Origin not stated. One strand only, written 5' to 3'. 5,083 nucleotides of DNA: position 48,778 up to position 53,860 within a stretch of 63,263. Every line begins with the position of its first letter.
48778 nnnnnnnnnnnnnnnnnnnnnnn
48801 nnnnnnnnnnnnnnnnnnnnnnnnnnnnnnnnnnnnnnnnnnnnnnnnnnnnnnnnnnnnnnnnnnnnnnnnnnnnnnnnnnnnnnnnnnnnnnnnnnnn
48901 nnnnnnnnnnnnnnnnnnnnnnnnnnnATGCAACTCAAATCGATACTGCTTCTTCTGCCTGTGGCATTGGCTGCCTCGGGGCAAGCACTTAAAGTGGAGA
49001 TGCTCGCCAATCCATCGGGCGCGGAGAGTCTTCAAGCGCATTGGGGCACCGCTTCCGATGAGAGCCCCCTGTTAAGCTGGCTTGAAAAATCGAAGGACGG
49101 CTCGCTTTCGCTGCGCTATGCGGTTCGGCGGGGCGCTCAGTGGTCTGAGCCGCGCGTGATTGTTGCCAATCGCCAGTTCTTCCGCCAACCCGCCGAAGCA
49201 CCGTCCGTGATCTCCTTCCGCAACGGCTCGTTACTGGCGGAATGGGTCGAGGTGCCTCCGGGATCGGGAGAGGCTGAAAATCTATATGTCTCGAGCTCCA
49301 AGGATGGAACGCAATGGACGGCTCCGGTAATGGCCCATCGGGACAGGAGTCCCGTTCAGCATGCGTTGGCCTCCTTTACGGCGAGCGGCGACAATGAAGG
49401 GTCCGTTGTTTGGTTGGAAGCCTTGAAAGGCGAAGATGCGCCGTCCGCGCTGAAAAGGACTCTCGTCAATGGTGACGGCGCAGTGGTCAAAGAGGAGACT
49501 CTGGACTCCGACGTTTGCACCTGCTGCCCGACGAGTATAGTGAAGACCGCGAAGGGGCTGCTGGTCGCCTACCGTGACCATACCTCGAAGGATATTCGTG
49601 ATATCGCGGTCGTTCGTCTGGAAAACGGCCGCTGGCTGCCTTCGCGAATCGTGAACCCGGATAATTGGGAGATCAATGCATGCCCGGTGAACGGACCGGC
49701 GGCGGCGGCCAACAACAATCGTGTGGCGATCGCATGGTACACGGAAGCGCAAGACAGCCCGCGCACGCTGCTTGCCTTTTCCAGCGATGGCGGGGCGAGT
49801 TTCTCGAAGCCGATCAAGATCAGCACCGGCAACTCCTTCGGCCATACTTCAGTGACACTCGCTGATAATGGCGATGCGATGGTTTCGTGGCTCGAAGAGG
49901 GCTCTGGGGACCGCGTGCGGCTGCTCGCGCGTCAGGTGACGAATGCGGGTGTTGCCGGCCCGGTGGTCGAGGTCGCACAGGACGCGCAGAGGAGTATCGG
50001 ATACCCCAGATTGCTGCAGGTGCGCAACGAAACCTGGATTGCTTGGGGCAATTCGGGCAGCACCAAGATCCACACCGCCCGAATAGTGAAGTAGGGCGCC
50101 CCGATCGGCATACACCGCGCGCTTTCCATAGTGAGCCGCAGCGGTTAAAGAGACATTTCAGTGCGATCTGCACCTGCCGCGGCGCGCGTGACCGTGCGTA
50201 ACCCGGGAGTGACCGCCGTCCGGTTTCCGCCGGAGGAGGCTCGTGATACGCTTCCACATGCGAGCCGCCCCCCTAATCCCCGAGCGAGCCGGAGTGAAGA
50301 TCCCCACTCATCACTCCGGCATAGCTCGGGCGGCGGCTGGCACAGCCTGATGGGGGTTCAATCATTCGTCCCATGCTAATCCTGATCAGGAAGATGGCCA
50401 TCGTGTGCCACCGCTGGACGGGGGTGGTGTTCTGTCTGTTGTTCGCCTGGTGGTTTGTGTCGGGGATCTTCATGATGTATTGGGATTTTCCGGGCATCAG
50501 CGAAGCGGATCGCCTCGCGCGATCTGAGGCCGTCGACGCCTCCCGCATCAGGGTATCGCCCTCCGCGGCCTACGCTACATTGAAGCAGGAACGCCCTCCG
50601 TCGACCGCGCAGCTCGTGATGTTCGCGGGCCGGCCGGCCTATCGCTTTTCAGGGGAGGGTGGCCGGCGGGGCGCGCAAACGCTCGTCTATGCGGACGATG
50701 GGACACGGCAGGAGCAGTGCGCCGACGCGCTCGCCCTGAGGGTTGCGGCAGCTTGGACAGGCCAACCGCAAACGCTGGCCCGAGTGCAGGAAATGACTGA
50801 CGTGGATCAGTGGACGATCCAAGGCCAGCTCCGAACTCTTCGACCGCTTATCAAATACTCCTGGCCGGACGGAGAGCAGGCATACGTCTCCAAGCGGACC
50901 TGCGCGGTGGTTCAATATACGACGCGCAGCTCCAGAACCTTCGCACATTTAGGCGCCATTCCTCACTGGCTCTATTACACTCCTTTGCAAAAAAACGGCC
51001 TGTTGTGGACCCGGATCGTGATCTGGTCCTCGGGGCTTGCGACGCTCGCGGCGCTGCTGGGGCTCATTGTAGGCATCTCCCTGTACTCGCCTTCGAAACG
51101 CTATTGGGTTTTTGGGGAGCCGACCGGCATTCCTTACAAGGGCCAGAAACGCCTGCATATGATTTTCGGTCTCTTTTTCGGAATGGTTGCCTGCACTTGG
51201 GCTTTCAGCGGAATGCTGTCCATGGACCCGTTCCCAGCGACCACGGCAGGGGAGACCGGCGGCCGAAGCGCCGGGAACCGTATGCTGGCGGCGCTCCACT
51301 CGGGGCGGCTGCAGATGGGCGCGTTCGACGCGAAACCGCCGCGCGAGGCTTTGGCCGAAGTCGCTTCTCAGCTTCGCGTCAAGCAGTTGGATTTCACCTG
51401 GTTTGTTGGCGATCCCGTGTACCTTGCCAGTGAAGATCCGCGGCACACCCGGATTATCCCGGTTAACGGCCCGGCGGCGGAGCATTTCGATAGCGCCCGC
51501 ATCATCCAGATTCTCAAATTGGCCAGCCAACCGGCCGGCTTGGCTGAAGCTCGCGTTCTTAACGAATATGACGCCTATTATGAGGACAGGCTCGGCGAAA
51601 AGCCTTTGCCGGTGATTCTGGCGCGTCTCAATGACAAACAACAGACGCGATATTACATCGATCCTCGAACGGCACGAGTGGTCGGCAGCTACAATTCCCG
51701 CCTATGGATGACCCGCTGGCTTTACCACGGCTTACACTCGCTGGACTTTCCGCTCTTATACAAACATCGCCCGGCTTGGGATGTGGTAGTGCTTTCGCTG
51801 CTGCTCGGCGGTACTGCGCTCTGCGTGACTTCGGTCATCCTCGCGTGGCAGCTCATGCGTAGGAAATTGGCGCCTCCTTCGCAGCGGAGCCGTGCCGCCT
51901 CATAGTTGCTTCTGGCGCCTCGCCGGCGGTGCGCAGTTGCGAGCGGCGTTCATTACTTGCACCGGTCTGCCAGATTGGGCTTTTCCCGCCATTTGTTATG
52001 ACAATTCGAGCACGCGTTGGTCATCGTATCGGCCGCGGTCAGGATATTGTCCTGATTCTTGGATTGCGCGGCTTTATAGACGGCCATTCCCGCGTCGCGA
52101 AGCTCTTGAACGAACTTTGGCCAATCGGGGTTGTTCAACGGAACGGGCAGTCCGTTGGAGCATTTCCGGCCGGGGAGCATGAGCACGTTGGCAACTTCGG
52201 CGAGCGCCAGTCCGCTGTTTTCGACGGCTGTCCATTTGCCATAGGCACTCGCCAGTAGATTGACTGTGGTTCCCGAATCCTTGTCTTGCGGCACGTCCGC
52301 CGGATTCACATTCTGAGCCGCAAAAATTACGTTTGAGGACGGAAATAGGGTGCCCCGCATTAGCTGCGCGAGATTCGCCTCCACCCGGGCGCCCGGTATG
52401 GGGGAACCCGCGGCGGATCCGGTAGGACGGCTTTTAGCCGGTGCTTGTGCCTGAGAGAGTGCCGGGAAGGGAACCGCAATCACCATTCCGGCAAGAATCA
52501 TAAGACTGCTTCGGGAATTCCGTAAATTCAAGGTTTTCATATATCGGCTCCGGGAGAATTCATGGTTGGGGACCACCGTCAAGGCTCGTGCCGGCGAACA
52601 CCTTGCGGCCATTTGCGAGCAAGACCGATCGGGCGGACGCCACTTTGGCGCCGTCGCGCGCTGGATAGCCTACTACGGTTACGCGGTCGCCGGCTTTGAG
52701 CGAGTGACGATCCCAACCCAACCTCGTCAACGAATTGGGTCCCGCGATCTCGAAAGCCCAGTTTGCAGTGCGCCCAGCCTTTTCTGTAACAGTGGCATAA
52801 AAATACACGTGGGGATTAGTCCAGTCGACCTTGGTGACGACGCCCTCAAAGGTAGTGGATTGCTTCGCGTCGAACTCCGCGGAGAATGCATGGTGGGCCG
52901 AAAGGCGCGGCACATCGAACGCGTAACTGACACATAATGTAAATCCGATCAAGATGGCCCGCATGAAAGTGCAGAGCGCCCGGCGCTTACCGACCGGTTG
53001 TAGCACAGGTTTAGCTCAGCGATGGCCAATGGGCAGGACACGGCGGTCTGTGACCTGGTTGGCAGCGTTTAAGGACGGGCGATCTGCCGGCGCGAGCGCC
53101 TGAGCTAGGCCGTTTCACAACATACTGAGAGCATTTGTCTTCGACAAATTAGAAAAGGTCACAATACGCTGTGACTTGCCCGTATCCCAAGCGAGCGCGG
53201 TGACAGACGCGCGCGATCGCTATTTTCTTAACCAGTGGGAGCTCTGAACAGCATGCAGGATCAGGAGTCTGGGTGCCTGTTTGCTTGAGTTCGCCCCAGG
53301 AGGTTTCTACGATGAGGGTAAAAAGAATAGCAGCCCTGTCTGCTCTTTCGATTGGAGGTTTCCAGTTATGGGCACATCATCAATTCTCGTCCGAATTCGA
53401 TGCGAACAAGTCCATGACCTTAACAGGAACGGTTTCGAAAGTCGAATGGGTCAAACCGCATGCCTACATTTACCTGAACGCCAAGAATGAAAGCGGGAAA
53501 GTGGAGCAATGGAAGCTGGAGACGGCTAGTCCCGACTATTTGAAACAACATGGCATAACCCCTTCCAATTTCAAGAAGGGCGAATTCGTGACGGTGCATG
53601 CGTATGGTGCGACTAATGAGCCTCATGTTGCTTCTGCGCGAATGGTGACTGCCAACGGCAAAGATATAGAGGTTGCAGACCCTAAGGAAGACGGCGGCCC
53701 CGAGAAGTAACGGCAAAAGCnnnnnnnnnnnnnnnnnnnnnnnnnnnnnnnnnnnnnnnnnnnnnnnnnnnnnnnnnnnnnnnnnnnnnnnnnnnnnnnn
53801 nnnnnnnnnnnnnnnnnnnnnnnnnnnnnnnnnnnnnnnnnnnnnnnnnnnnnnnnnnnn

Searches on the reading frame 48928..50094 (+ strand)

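Call 5: search_protein_families(library=pfam, proteins=[window:48928-50094:+])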
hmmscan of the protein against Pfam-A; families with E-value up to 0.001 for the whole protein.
window:48928-50094:+ (388 aa): 1 family
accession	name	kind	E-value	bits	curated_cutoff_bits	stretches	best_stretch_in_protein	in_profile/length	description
PF13088.12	BNR_2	-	1e-08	35.3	31.4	1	61-367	21-272/277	BNR repeat-like domain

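Call 64: search_protein_families(library=ncbifam, max_evalue=0.01, proteins=[window:48928-50094:+])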
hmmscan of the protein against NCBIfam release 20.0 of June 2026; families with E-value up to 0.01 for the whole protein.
window:48928-50094:+ (388 aa): 0 families

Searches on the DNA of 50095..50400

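Call 39: search_rna_families(source=window, start=50095, end=50400, threshold=evalue, max_evalue=10)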
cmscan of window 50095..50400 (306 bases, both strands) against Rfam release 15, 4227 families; matches with E-value up to 10: 2.
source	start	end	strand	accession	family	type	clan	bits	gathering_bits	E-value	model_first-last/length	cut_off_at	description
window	50274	50337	-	RF00829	mir-149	Gene; miRNA;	-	16.5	79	4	1-86/86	no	mir-149 microRNA precursor family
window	50277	50333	+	RF03183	MIR5516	Gene; miRNA;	-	15.1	93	2.5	1-69/69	no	MIR5516 microRNA precursor family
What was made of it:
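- On Known structured RNA families (riboswitches), for the PepSY_TM leader: In E-value mode only two chance microRNA hits appear, at E>2 (call 39).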

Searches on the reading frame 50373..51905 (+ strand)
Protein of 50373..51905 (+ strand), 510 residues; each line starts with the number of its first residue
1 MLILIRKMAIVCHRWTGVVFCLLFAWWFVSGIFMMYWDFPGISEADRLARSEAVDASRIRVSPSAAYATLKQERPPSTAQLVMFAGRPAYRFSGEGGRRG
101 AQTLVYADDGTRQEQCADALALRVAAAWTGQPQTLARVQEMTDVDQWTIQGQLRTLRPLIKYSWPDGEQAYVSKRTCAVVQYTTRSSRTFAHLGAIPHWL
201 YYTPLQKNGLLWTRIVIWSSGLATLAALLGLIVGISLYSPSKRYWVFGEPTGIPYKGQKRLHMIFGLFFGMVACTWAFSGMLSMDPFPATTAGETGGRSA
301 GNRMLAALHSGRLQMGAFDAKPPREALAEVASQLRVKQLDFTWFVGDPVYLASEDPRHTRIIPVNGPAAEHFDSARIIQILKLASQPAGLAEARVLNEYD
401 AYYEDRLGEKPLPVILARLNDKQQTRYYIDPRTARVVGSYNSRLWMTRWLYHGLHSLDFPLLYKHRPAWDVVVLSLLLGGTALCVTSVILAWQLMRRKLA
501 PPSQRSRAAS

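Call 5: search_protein_families(library=pfam, proteins=[window:50373-51905:+])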
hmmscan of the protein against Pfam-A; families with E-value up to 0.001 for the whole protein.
window:50373-51905:+ (510 aa): 1 family
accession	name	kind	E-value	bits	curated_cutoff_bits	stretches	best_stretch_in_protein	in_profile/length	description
PF03929.21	PepSY_TM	-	2.6e-15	57.5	28.8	2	12-286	3-207/295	PepSY-associated TM region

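Call 48: find_homologous_proteins(query=window:50373-51905:+, max_evalue=1e-30)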
Query window:50373-51905:+ (510 aa): 2810 proteins with E <= 1e-30 among 8000 candidates; the best 120 are listed.
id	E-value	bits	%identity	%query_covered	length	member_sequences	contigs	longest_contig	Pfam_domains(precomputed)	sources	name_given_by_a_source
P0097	0.0e+0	1175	100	100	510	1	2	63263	PF03929.22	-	-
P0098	1.8e-288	976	82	98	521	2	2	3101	PF03929.22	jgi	jgi:hypothetical protein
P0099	2.2e-283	959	82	96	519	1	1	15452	PF03929.22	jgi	jgi:hypothetical protein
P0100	1.8e-278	943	78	98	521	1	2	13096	PF03929.22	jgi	jgi:hypothetical protein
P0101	6.1e-277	938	79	98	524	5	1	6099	PF03929.22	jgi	jgi:hypothetical protein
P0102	7.7e-272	921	79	98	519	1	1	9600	PF03929.22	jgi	jgi:hypothetical protein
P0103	3.8e-270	915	76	98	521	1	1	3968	PF03929.22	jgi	jgi:hypothetical protein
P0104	9.6e-236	802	67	98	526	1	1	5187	PF03929.22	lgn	-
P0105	1.1e-221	755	65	96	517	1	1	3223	PF03929.22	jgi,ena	-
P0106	8.5e-209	713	64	97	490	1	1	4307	PF03929.22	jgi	jgi:hypothetical protein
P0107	4.7e-201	687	61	97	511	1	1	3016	PF03929.22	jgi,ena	jgi:hypothetical protein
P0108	3.2e-200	685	61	97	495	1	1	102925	PF03929.22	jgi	jgi:hypothetical protein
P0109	9.2e-197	673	58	97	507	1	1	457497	PF03929.22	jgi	jgi:hypothetical protein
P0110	1.6e-194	666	62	95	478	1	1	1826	PF03929.22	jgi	jgi:hypothetical protein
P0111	1.4e-193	663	58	98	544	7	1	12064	PF03929.22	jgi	jgi:hypothetical protein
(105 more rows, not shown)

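Call 49: find_encoding_contigs(protein=P0099, flank=10000, max_places=2)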
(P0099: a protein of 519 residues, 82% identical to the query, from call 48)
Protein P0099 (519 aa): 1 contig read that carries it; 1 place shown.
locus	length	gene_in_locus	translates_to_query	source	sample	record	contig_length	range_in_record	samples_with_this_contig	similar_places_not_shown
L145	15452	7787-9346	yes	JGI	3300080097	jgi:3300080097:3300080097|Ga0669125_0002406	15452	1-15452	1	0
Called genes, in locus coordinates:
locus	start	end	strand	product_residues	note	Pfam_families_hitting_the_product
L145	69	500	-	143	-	PF20349:DUF6644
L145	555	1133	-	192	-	PF20349:DUF6644, PF09980:DUF2214 (weak)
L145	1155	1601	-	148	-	PF20349:DUF6644 (weak)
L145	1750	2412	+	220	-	PF03929:PepSY_TM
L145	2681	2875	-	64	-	-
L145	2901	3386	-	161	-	-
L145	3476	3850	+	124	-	-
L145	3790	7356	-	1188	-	PF13620:CarboxypepD_reg, PF13715:CarbopepD_reg_2, PF17210:SdrD_B (weak), PF25183:OMP_b-brl_4, PF00593:TonB_dep_Rec_b-barrel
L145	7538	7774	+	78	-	-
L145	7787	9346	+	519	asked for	PF03929:PepSY_TM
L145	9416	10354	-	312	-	-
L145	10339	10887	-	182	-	PF00510:COX3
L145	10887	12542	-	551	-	PF00115:COX1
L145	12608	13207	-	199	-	-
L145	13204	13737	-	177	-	PF19649:DUF6152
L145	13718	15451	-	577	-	PF00873:ACR_tran, PF03176:MMPL (weak)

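Call 50: find_encoding_contigs(protein=P0100, flank=10000, max_places=2)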
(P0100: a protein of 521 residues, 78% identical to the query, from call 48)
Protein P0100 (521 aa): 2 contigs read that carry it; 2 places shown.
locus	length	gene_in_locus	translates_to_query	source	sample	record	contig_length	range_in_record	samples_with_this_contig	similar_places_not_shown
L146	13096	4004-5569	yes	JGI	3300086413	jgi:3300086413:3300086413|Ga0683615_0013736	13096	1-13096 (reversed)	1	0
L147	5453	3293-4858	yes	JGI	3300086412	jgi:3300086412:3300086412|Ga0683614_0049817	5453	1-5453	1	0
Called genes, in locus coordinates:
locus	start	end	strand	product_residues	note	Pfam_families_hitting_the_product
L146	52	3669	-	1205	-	PF13620:CarboxypepD_reg, PF13715:CarbopepD_reg_2, PF17210:SdrD_B (weak), PF25183:OMP_b-brl_4, PF00593:TonB_dep_Rec_b-barrel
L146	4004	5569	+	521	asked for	PF03929:PepSY_TM (faint)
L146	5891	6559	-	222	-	-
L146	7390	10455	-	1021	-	PF00873:ACR_tran, PF03176:MMPL (weak)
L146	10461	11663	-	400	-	PF25973:BSH_CzcB, PF25954:Beta-barrel_RND_2, PF25975:CzcB_C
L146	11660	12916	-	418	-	PF02321:OEP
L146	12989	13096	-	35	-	?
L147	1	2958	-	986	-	?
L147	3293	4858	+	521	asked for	PF03929:PepSY_TM (faint)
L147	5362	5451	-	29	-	?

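Call 51: find_encoding_contigs(protein=P0102, flank=10000, max_places=2)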
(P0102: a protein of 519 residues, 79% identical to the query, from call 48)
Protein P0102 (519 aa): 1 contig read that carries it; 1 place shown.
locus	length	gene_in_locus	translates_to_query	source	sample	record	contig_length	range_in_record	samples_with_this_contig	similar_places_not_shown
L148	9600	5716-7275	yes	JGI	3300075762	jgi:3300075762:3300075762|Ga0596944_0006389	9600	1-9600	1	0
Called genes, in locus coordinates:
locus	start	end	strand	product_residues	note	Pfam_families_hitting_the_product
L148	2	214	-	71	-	?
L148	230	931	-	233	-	PF13795:HupE_UreJ_2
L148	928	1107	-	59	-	-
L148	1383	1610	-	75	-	-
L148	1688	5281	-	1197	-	PF13620:CarboxypepD_reg, PF13715:CarbopepD_reg_2 (weak), PF25183:OMP_b-brl_4, PF00593:TonB_dep_Rec_b-barrel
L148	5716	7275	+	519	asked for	PF03929:PepSY_TM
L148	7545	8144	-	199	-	-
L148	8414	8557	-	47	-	-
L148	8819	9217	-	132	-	PF19649:DUF6152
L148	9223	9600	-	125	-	?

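Call 55: find_encoding_contigs(protein=P0104, flank=10000, max_places=1)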
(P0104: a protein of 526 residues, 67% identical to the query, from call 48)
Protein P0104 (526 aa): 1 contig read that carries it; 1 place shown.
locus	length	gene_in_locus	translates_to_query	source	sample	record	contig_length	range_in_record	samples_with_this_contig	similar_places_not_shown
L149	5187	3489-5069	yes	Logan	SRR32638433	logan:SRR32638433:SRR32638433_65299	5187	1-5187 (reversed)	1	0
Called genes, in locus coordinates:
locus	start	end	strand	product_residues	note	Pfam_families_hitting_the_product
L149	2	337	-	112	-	?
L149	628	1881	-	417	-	PF02771:Acyl-CoA_dh_N, PF08028:Acyl-CoA_dh_2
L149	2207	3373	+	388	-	PF13088:BNR_2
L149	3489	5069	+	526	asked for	PF03929:PepSY_TM (weak)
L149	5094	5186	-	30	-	?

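Call 56: find_encoding_contigs(protein=P0108, flank=10000, max_places=1)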
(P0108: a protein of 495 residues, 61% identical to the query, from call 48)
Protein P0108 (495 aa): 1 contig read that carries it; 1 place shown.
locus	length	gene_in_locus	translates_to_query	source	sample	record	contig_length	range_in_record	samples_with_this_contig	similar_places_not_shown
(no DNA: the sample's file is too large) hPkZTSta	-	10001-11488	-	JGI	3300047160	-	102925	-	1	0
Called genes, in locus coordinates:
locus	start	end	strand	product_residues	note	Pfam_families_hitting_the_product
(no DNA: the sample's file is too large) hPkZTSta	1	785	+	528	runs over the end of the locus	PF00083:Sugar_tr, PF06609:TRI12, PF07690:MFS_1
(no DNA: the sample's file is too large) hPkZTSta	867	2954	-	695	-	PF00656:Peptidase_C14, PF07719:TPR_2 (faint), PF13181:TPR_8 (faint), PF13424:TPR_12 (faint), PF21033:RMD1-3 (weak), PF13432:TPR_16 (weak), PF00515:TPR_1 (weak), PF14559:TPR_19, +4 more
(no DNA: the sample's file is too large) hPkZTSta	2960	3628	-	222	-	PF14326:DUF4384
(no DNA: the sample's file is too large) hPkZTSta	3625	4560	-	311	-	PF14326:DUF4384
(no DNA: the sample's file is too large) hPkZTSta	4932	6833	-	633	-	PF01011:PQQ, PF13360:PQQ_2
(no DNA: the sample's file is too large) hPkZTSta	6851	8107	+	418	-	PF07690:MFS_1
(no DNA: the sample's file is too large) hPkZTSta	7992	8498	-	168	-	PF05163:DinB, PF04978:MST (faint), PF12867:DinB_2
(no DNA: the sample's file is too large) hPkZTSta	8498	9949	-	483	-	PF00939:Na_sulph_symp, PF03600:CitMHS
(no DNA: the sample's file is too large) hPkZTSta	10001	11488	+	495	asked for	PF03929:PepSY_TM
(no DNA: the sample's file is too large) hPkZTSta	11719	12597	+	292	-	-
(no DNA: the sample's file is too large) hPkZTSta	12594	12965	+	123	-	PF13442:Cytochrome_CBB3, PF00034:Cytochrom_C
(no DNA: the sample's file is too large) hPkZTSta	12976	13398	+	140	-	PF20791:Acyl-ACP_TE_C (faint), PF01643:Acyl-ACP_TE, PF13279:4HBT_2, PF03061:4HBT (weak)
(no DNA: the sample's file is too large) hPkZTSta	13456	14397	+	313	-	PF02790:COX2_TM, PF00116:COX2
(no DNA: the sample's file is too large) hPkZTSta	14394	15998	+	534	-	PF00115:COX1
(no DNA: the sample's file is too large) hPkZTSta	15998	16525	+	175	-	PF00510:COX3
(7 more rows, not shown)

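Call 64: search_protein_families(library=ncbifam, max_evalue=0.01, proteins=[window:50373-51905:+])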
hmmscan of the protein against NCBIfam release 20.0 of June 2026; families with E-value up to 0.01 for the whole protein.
window:50373-51905:+ (510 aa): 0 families

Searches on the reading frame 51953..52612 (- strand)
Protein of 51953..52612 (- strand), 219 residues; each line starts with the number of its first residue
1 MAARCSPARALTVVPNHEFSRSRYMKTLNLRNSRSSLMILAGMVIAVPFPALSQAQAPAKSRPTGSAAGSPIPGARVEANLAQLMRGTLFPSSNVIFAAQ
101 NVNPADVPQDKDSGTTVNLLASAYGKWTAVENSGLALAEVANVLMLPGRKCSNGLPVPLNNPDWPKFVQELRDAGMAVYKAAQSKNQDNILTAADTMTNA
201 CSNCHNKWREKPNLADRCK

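Call 5: search_protein_families(library=pfam, proteins=[window:51953-52612:-])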
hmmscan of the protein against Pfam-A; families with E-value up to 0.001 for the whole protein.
window:51953-52612:- (219 aa): 1 family
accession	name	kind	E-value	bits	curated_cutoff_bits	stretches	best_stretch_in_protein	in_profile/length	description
PF01322.25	Cytochrom_C_2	-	0.00037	21.9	26.5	1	167-209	79-121/121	Cytochrome C'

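Call 64: search_protein_families(library=ncbifam, max_evalue=0.01, proteins=[window:51953-52612:-])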
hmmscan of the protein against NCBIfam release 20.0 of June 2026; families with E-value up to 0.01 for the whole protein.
window:51953-52612:- (219 aa): 0 families

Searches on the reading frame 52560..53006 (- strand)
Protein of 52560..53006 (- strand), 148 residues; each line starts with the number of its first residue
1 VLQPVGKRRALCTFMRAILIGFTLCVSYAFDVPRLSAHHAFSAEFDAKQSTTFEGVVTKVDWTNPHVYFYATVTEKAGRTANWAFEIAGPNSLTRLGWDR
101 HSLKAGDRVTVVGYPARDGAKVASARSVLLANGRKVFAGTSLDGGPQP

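Call 5: search_protein_families(library=pfam, proteins=[window:52560-53006:-])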
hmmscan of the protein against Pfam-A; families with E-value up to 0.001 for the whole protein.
window:52560-53006:- (148 aa): 1 family
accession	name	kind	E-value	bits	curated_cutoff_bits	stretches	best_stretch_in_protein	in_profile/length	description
PF19649.4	DUF6152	-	3.3e-29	101.3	27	1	36-121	10-94/98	Family of unknown function (DUF6152)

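Call 64: search_protein_families(library=ncbifam, max_evalue=0.01, proteins=[window:52560-53006:-])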
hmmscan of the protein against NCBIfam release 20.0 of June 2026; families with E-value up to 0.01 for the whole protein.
window:52560-53006:- (148 aa): 0 families

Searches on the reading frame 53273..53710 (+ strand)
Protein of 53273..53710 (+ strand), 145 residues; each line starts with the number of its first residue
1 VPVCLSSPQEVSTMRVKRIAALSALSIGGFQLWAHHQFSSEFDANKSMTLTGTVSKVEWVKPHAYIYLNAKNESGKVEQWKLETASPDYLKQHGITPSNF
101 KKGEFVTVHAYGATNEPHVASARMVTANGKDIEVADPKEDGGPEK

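Call 6: search_protein_families(library=pfam, proteins=[window:53273-53710:+])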
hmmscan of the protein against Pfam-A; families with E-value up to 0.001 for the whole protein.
window:53273-53710:+ (145 aa): 1 family
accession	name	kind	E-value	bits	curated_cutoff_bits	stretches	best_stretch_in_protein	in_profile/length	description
PF19649.4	DUF6152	-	8.3e-26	90.4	27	1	28-114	5-90/98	Family of unknown function (DUF6152)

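Call 64: search_protein_families(library=ncbifam, max_evalue=0.01, proteins=[window:53273-53710:+])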
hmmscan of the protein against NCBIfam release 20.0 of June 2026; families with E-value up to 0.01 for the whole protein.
window:53273-53710:+ (145 aa): 0 families
